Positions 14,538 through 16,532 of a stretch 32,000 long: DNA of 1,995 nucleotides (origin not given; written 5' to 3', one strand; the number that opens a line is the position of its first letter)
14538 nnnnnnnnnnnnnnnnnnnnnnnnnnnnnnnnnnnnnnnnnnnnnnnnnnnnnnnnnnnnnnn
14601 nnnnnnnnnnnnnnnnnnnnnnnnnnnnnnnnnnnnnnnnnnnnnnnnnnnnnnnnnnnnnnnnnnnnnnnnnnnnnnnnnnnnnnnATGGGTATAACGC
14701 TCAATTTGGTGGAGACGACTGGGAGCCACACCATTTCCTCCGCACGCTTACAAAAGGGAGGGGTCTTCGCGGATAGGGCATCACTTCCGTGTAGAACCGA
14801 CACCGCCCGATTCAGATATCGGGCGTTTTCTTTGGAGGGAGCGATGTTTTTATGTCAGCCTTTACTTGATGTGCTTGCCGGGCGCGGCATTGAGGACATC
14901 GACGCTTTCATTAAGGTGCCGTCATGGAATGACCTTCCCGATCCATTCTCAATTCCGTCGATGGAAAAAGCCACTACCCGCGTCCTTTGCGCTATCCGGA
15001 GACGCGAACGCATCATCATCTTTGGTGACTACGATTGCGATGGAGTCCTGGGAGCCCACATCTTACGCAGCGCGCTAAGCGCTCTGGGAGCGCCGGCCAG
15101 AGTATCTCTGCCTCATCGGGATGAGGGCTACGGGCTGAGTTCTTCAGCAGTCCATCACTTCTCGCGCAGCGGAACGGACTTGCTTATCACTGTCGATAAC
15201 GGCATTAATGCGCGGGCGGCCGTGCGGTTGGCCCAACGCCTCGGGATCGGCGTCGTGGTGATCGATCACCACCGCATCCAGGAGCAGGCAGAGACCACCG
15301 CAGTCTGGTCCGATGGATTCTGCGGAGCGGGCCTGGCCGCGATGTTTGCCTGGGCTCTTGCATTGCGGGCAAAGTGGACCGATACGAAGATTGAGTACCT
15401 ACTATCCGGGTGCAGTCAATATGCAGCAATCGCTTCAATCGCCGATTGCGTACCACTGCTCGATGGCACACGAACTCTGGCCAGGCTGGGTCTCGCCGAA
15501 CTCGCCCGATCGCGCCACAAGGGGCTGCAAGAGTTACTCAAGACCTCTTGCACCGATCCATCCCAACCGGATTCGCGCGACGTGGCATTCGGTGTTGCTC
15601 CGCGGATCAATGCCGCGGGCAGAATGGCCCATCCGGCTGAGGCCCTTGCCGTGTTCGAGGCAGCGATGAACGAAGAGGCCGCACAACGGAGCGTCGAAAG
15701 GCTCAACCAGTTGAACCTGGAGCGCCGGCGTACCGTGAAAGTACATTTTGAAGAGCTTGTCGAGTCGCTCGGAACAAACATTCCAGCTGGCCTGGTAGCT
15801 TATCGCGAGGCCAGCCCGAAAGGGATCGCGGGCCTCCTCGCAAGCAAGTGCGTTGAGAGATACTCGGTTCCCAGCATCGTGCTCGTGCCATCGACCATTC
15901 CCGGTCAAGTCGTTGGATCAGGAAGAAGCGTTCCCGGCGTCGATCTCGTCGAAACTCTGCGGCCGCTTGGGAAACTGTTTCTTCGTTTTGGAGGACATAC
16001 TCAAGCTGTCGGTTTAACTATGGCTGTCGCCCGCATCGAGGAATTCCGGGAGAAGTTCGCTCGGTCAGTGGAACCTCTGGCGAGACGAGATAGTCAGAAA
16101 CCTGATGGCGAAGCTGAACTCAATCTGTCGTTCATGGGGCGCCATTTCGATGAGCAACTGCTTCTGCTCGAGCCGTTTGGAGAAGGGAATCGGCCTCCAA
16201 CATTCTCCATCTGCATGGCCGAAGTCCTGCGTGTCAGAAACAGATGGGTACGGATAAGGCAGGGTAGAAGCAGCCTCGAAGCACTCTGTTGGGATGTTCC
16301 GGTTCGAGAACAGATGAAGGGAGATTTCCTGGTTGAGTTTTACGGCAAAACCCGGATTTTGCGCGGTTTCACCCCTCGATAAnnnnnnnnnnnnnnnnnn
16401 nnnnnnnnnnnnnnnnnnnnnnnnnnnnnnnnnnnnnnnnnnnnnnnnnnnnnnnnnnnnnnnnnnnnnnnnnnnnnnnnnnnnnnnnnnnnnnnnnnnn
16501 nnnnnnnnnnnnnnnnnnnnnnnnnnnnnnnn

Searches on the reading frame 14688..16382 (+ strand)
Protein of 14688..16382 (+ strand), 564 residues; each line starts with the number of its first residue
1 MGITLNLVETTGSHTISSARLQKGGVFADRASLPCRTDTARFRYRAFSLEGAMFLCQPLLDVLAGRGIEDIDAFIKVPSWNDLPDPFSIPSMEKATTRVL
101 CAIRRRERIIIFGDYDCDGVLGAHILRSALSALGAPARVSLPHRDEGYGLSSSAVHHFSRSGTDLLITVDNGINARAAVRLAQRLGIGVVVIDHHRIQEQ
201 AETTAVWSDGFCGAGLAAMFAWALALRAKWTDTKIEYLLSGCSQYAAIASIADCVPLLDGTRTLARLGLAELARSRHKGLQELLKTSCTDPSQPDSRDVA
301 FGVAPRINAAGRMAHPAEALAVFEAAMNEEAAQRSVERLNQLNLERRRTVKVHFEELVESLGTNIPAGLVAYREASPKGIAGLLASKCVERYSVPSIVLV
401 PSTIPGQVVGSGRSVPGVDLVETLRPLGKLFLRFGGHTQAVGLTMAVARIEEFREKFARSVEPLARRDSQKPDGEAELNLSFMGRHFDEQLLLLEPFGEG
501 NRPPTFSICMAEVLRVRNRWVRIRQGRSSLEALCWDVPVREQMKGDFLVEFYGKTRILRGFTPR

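Call 55: search_protein_families(library=pfam, proteins=[window:14688-16382:+], max_evalue=0.001)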
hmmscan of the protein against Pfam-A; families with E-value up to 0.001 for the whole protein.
window:14688-16382:+ (564 aa): 3 families
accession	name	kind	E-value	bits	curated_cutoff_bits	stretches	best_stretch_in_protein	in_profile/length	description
PF01368.27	DHH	-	1.3e-16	61.4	28.1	1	108-222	1-103/125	DHH family, N-terminal domain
PF02272.25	DHHA1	-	2.3e-06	28.5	25.9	1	369-459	5-98/102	DHHA1 domain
PF17768.7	RecJ_OB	-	0.00021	21.7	27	1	476-517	3-44/107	RecJ OB domain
